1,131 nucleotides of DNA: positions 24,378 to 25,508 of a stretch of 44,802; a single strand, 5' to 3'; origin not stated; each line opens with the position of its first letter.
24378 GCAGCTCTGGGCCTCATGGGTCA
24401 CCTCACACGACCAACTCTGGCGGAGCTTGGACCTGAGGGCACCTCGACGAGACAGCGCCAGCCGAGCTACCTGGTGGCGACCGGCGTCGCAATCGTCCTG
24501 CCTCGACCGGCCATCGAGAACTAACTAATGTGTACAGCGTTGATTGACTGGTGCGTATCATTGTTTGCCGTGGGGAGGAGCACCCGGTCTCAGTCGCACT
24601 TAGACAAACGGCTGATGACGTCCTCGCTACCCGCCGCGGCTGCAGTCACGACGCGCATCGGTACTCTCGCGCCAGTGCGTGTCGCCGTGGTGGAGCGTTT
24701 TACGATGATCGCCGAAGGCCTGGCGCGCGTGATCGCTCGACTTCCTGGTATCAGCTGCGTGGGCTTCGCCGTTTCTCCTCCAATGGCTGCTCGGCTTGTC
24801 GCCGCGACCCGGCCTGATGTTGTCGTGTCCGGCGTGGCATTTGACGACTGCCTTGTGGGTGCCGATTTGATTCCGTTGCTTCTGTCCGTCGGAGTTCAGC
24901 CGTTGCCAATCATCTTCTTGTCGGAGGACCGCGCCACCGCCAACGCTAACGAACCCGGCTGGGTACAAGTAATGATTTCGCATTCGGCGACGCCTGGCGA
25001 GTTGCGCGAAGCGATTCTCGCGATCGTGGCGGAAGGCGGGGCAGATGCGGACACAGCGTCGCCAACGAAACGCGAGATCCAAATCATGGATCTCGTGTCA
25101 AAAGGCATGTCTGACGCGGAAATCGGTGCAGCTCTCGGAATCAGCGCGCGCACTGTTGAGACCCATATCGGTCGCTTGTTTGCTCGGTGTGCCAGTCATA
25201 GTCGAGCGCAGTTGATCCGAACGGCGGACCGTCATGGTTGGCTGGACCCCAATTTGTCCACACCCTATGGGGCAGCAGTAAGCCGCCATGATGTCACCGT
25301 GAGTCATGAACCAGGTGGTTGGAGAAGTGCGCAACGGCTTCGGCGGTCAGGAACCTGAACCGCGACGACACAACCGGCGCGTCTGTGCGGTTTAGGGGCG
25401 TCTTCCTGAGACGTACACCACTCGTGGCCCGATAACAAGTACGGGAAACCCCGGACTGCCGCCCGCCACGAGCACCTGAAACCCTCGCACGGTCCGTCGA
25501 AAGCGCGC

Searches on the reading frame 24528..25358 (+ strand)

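Call 17: search_protein_families(library=pfam, proteins=[window:24528-25358:+], max_evalue=0.001)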
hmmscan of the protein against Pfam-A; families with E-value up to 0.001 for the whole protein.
window:24528-25358:+ (276 aa): 3 families
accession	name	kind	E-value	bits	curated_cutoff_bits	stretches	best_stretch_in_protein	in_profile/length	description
PF00196.25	GerE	-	1e-14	54.3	23.5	1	180-233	4-57/57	Bacterial regulatory proteins, luxR family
PF13384.12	HTH_23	-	6.4e-05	23.1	24.6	1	182-210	6-34/50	Homeodomain-like domain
PF08281.18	Sigma70_r4_2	-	0.00059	19.9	25.7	0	193-221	26-54/54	Sigma-70, region 4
